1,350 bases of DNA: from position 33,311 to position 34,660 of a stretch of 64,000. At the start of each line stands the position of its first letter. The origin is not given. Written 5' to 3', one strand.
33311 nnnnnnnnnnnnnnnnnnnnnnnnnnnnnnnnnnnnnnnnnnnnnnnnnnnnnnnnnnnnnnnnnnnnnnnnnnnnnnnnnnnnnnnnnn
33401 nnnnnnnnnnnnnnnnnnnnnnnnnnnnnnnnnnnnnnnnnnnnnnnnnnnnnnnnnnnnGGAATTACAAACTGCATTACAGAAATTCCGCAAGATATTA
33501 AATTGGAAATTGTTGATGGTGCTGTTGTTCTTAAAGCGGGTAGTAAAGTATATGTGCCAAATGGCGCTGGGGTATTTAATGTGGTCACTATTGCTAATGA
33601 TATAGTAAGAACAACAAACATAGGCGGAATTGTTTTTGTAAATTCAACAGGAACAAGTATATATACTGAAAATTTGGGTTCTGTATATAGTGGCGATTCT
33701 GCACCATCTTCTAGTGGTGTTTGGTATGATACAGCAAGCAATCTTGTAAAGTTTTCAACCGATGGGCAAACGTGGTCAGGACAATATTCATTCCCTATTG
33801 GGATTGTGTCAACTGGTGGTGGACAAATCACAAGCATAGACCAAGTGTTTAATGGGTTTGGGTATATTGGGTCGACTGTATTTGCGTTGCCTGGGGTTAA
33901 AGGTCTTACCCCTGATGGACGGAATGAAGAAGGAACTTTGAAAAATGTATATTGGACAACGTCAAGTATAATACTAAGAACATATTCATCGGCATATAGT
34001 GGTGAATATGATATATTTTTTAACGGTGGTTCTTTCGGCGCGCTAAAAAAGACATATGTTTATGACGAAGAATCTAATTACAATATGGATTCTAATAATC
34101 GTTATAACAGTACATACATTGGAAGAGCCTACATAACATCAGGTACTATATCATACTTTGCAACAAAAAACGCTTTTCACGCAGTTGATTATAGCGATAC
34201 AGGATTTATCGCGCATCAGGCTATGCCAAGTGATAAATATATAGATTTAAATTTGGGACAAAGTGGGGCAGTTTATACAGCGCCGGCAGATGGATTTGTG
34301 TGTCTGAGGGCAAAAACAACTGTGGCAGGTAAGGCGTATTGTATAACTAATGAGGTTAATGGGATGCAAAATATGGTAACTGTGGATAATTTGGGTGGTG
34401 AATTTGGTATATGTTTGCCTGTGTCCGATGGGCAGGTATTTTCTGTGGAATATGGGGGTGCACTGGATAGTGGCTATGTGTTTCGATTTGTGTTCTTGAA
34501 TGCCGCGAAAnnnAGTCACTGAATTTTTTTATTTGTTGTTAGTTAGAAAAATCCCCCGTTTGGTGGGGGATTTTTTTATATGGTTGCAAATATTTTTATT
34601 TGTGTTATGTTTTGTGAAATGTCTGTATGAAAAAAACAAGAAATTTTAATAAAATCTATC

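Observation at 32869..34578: Orphan T7-type tail-fibre-like gene behind a promoter and two tandem terminators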

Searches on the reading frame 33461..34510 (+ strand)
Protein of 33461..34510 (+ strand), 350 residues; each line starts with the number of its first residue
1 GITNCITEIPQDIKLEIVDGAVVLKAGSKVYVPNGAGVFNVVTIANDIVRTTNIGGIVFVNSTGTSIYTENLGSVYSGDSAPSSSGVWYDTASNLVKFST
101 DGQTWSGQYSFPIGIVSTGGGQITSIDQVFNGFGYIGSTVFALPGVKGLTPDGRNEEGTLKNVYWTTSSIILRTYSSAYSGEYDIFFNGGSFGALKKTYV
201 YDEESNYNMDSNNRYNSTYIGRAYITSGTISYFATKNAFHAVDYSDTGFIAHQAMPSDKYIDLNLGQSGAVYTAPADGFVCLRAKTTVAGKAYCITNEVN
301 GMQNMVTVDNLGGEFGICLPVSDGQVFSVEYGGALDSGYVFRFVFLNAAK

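Call 85: predict_structure(alignment_id=A5)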
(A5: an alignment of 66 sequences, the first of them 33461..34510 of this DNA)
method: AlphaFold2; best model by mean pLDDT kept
length: 350 residues; sequences in the alignment: 66
mean_pLDDT: 92.3   pTM: 0.73
mean pLDDT of the five models: 92.3, 91.9, 91.0, 90.0, 89.5
residues with pLDDT >= 90: 284; 70-90: 54; 50-70: 10; < 50: 2
segments of 3 or more residues with pLDDT < 50: none
pLDDT, mean of each block of 10 residues (from residue 1): 66 92 96 93 96 88 90 96 97 96 94 95 93 96 93 92 94 97 95 90 91 91 96 80 71 89 97 97 97 98 97 96 97 95 90
secondary structure, 60 per line:
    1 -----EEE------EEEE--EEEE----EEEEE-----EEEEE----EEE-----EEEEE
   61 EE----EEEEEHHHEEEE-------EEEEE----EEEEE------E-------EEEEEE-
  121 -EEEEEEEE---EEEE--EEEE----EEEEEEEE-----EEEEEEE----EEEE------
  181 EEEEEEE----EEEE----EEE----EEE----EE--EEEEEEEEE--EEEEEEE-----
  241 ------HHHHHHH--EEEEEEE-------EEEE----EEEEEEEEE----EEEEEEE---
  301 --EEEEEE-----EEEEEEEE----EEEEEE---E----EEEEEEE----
elements in order: E6-8 E15-18 E21-24 E29-33 E39-43 E48-50 E56-62 E67-71 E75-78 E86-90 E95-99 E114-119 E122-129 E133-136 E139-142 E147-154 E160-166 E171-174 E181-187 E192-195 E200-202 E207-209 E218-226 E229-235 H247-253 E256-262 E270-273 E278-286 E291-297 E303-308 E314-321 E326-331 E340-346

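Call 87: fold_search(model_id=the predicted structure, library=pdb)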
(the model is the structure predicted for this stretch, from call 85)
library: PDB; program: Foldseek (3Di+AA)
matches with E <= 10: 1611; with E <= 0.001: 2
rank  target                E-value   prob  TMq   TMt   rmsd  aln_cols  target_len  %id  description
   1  7y22_Y                3.2e-04  0.57  0.15  0.07  25.7       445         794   11  CryoEM structure of Klebsiella phage Kp7 tail complex applied with C6 symmetry (released 2023-06-14)
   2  9no3_A                9.3e-04  0.54  0.16  0.13  20.4       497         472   11  The bifunctional arabinofuranosidase/xylosidase from metagenome of Pseudacanthotermes militaris. (released 2025-10-08)
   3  3c7e                  1.1e-03  0.41  0.15  0.12  19.7       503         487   11  Crystal structure of a glycoside hydrolase family 43 arabinoxylan arabinofuranohydrolase from Bacillus subtilis. (released 2008-11-18)
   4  7vnj_A                1.4e-03  0.51  0.18  0.13  27.1       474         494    8  Complex structure of Clostridioides difficile enzymatic component (CDTa) and binding component (CDTb) pore with short  (released 2022-10-26)
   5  9h8i                  1.4e-03  0.44  0.16  0.13  21.6       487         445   10  Crystallization of B. licheniformis levanase (released 2025-04-30)
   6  8hhe_A                1.4e-03  0.33  0.15  0.09  20.8       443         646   12  Crystal structure of Cry5B from Bacillus thuringiensis at 4.5 A resolution (released 2022-12-07)
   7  9no3_D                1.8e-03  0.41  0.17  0.13  20.4       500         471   11  The bifunctional arabinofuranosidase/xylosidase from metagenome of Pseudacanthotermes militaris. (released 2025-10-08)
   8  9jsh_E                2.2e-03  0.54  0.21  0.15  22.2       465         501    9  Clostridium perfringens iota toxin pore Ib in prepore III state (released 2025-05-14)
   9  7bys_A                2.3e-03  0.51  0.17  0.14  21.5       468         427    9  Crystal structure of exo-beta-1,3-galactanase from Phanerochaete chrysosporium Pc1,3Gal43A apo form (released 2020-11-04)
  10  9vvr_S                2.3e-03  0.23  0.13  0.07  23.0       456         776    9  Structure of the bacteriophage E1004 tail (released 2025-11-12)
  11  1nqj_B                2.4e-03  1.00  0.17  0.42  11.4       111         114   16  CRYSTAL STRUCTURE OF CLOSTRIDIUM HISTOLYTICUM COLG COLLAGENASE COLLAGEN-BINDING DOMAIN 3B AT 1.0 ANGSTROM RESOLUTION I (released 2003-04-15)
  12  9jsm_E                2.4e-03  0.47  0.18  0.15  20.6       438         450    8  Clostridium perfringens iota toxin pore Ib in prepore VI state (released 2025-05-14)
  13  8hhv_A                3.0e-03  0.20  0.13  0.10  22.2       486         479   11  endo-alpha-D-arabinanase EndoMA1 from Microbacterium arabinogalactanolyticum (released 2023-08-16)
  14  7y1c_Y                3.2e-03  0.16  0.12  0.07  25.1       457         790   10  CryoEM structure of Klebsiella phage Kp9 tail complex applied with C6 symmetry (released 2023-06-14)
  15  9jsl_E                3.3e-03  0.47  0.19  0.14  22.3       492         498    8  Clostridium perfringens iota toxin pore Ib in prepore V state (released 2025-05-14)
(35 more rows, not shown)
